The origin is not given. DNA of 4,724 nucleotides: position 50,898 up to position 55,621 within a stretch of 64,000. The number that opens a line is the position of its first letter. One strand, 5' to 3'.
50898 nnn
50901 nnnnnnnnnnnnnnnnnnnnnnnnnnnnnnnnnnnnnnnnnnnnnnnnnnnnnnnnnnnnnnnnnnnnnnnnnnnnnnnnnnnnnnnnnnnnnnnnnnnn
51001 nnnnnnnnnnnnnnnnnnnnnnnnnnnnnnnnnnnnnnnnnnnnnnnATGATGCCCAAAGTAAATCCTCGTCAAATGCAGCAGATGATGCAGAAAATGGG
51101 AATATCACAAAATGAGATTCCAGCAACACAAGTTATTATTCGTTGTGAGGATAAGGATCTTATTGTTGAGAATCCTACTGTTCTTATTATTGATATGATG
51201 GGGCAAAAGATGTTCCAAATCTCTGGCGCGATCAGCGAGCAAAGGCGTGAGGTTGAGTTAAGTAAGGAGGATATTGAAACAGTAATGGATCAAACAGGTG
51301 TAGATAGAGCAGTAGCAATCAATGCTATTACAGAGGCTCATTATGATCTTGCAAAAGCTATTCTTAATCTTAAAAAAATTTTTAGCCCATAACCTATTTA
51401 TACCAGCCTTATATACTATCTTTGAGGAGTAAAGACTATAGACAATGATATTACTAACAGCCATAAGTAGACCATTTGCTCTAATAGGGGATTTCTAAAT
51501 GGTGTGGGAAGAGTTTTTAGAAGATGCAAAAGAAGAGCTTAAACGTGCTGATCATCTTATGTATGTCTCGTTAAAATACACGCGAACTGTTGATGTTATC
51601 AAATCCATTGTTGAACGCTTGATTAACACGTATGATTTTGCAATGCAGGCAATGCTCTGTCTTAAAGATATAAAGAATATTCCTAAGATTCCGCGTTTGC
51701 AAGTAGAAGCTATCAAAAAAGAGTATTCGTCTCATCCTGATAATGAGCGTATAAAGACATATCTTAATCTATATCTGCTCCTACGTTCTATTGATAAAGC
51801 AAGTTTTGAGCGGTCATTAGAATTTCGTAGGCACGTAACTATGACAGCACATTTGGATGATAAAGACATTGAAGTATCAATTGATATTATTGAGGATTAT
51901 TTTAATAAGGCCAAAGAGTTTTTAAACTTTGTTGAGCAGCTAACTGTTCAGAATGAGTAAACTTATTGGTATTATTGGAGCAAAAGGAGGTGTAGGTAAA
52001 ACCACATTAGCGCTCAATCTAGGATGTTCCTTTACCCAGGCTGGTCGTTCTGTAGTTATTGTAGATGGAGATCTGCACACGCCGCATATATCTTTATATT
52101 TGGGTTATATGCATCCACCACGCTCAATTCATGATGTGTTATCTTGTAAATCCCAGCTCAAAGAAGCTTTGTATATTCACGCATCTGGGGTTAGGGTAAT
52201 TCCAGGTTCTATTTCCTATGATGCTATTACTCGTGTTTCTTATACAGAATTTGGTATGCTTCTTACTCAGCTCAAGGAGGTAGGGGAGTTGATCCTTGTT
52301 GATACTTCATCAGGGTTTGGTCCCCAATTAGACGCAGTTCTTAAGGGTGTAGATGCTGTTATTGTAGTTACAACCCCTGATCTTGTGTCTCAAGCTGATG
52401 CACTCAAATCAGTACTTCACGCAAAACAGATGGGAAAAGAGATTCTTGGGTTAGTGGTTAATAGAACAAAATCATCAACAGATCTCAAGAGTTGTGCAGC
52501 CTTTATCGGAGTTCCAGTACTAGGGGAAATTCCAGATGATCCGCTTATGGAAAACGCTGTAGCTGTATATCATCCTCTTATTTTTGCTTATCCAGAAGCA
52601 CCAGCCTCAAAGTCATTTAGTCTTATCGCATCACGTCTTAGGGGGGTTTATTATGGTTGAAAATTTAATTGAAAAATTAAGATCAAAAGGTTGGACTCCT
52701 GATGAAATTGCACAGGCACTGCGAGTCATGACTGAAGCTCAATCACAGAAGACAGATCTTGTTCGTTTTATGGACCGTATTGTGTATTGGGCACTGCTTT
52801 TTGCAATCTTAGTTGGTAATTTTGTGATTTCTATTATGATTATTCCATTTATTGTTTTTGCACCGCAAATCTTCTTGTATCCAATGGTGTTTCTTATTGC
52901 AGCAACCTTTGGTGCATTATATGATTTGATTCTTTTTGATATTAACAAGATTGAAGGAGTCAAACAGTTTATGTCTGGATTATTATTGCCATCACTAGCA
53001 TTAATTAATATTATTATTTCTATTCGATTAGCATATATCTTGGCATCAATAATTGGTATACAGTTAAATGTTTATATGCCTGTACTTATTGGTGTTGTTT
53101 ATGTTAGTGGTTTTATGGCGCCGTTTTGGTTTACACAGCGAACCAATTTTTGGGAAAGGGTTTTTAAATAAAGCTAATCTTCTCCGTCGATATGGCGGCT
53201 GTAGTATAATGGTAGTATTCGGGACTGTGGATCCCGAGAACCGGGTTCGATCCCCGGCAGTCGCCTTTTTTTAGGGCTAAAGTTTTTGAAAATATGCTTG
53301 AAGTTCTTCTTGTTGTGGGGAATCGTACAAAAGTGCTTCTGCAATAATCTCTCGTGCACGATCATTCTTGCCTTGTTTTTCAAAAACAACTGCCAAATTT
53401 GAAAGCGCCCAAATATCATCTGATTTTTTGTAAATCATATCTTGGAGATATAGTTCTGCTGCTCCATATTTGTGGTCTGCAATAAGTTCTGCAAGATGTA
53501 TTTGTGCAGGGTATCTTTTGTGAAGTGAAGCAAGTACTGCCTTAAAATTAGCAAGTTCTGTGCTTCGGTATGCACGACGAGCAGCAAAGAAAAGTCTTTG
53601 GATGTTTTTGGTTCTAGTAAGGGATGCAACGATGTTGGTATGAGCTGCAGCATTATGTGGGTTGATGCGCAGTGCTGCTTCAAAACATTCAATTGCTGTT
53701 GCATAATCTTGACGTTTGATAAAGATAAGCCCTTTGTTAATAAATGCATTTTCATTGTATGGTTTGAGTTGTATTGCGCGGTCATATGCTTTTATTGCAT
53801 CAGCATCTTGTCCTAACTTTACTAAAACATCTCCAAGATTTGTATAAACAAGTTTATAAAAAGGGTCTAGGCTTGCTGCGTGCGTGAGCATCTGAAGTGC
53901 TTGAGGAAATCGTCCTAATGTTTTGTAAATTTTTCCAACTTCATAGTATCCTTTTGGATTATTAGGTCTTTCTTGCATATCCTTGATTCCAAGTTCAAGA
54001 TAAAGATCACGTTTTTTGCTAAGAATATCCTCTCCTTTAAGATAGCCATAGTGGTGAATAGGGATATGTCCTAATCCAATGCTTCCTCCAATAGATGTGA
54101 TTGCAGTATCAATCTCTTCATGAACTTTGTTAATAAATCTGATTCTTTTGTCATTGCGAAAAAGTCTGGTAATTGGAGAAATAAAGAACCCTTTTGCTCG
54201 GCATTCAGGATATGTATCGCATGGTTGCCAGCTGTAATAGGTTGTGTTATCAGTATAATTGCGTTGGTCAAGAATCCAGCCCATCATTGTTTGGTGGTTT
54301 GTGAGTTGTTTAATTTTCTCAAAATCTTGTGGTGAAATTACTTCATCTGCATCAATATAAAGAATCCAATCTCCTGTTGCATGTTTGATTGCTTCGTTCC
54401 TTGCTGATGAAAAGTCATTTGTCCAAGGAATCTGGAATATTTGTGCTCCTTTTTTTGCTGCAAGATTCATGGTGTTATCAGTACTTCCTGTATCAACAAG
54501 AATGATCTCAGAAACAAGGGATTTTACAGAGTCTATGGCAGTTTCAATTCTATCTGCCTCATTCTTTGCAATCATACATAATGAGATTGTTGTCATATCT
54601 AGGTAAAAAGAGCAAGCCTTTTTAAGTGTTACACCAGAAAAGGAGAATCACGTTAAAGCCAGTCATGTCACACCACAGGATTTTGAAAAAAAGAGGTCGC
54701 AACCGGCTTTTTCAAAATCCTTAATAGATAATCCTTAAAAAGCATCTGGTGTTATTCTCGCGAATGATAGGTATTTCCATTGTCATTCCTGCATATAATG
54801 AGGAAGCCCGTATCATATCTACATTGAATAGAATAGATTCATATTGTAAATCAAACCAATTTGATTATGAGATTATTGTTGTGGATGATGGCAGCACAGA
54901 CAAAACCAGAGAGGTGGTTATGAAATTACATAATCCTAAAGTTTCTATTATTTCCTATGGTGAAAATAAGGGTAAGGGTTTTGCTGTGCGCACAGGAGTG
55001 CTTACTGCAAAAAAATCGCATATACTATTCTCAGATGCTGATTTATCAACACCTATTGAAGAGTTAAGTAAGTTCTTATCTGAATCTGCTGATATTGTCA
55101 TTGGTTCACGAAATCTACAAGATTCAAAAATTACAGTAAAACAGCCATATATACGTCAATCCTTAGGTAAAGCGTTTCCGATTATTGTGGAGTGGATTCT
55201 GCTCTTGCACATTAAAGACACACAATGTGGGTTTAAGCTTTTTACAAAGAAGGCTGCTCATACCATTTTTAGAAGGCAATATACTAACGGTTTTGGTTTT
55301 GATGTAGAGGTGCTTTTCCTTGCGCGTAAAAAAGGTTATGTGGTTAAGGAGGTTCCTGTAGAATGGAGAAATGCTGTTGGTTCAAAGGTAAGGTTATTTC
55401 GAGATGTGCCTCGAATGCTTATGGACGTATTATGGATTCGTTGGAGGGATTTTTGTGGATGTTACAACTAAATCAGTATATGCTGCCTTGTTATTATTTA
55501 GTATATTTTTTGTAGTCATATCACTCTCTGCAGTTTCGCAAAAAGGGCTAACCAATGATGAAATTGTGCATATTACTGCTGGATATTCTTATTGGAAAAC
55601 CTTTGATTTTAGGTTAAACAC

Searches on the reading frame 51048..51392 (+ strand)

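Call 10: search_protein_families(library=pfam, proteins=[window:51048-51392:+])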
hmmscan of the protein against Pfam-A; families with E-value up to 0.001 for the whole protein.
window:51048-51392:+ (114 aa): 2 families
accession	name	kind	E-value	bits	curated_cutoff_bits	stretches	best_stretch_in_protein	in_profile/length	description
PF01849.23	NAC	-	8.4e-14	51.7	21.3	1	7-64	1-56/57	NAC domain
PF19026.7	UBA_HYPK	-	9.9e-06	25.3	27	1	69-105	1-37/41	HYPK UBA domain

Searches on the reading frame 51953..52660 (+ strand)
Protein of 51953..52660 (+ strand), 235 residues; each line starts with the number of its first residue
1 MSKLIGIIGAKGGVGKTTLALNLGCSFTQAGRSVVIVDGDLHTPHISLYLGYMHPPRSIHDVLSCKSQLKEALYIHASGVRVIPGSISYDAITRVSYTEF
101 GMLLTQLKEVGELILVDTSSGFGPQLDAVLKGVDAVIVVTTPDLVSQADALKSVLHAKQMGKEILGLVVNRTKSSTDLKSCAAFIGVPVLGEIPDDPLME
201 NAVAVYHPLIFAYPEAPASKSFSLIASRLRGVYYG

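Call 10: search_protein_families(library=pfam, proteins=[window:51953-52660:+])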
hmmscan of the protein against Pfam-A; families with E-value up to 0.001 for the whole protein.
window:51953-52660:+ (235 aa): 8 families
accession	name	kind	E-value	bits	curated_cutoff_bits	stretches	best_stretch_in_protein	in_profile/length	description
PF10609.15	ParA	-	3.1e-19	69.8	27.1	1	3-229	4-245/246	NUBPL iron-transfer P-loop NTPase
PF01656.29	CbiA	-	8.3e-16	58.5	25.4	1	6-204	2-120/125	CobQ/CobB/MinD/ParA nucleotide binding domain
PF13614.12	AAA_31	-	5.4e-11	43.2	27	1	3-146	2-153/177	AAA domain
PF13500.12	AAA_26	-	7.5e-08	32.9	27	1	136-201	131-196/198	AAA domain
PF00142.24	Fer4_NifH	-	1.5e-06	28.3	25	0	9-64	6-60/271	4Fe-4S iron sulfur cluster binding proteins, NifH/frxC family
PF06564.18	CBP_BcsQ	-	1.8e-05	24.8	21.3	1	3-179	2-178/234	Cellulose biosynthesis protein BcsQ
PF02374.21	ArsA_ATPase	-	0.00024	20.8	24.3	0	7-40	5-38/305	Anion-transporting ATPase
PF16575.11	CLP1_P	-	0.00049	20.4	26.6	1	13-119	4-111/188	mRNA cleavage and polyadenylation factor CLP1 P-loop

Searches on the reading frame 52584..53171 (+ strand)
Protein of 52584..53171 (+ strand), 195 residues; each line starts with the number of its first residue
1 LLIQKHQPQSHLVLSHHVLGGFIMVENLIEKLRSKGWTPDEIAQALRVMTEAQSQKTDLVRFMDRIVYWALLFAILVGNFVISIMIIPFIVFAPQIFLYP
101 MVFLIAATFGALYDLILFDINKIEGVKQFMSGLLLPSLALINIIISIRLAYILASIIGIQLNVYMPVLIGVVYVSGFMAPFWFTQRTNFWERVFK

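Call 70: search_protein_families(library=pfam, proteins=[window:52584-53171:+])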
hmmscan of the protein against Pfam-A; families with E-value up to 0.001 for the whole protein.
window:52584-53171:+ (195 aa): 1 family
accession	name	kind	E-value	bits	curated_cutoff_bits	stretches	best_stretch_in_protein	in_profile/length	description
PF00122.25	E1-E2_ATPase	-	0.0008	19.4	28.1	1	40-107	92-158/181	E1-E2 ATPase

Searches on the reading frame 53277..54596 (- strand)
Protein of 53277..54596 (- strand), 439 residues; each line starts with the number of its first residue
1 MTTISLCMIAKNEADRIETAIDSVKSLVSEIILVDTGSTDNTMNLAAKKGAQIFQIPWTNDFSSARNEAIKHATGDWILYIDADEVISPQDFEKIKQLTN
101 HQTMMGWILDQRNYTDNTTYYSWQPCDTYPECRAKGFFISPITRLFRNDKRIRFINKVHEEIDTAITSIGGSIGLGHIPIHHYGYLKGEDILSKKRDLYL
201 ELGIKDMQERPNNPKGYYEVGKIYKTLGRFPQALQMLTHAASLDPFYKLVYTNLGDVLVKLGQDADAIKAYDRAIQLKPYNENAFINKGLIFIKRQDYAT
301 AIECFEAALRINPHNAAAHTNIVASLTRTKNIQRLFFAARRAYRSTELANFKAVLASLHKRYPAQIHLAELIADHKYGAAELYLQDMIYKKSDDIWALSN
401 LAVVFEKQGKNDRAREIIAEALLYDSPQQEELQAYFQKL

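Call 15: search_protein_families(library=pfam, proteins=[window:53277-54596:-], max_evalue=0.01)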
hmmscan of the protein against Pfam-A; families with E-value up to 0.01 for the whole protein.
window:53277-54596:- (439 aa): 24 families
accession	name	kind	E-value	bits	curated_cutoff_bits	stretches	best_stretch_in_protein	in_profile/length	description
PF00515.34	TPR_1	-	1.3e-25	88.5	27.8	3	284-315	3-34/34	Tetratricopeptide repeat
PF07719.23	TPR_2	-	1.4e-24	84.5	27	2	284-315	3-34/34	Tetratricopeptide repeat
PF00535.33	Glycos_transf_2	-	1.3e-22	81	23.3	1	5-119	1-123/168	Glycosyl transferase family 2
PF13181.12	TPR_8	-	3.8e-21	73.8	25.7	2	284-315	3-34/34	Tetratricopeptide repeat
PF13414.12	TPR_11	-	9.8e-21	73.6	26.8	3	255-292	1-38/42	TPR repeat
PF13431.12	TPR_17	-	1.8e-18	65.6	24.4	0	238-268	3-33/34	Tetratricopeptide repeat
PF14559.12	TPR_19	-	6.3e-15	55.7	25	3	228-276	5-53/68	Tetratricopeptide repeat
PF13176.12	TPR_7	-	1e-14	53.7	27.9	0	397-425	1-31/36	Tetratricopeptide repeat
PF13424.12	TPR_12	-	3.8e-14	53.1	30.1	0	283-312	4-33/77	Tetratricopeptide repeat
PF13432.12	TPR_16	-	5.5e-14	52.7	32.7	2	222-281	5-64/65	Tetratricopeptide repeat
PF13428.12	TPR_14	-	2.1e-13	49.9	23.5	1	253-288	6-41/44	Tetratricopeptide repeat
PF23914.1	TPR_CcmH_CycH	-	2.9e-13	50.4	42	0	254-284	56-86/158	Cytochrome c-type biogenesis protein H TPR domain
PF13371.12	TPR_9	-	8.3e-10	39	35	1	264-319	11-66/73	Tetratricopeptide repeat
PF13374.12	TPR_10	-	6.7e-09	35.9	27.5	0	396-422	3-29/42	Tetratricopeptide repeat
PF13704.12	Glyco_tranf_2_4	-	9.2e-09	36.1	27.5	1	11-91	1-88/98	Glycosyl transferase family 2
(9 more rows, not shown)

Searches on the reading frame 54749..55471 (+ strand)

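Call 70: search_protein_families(library=pfam, proteins=[window:54749-55471:+])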
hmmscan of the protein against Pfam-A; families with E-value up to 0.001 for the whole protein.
window:54749-55471:+ (240 aa): 3 families
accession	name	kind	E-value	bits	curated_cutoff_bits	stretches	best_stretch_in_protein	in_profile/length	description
PF00535.33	Glycos_transf_2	-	2.7e-24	86.4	23.3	1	10-169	1-163/168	Glycosyl transferase family 2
PF10111.15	Glyco_tranf_2_2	-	2.5e-07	30.9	27.3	1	10-111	1-104/276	Glycosyltransferase like family 2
PF13641.12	Glyco_tranf_2_3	-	0.00011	22.7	27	1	9-98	3-96/230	Glycosyltransferase like family 2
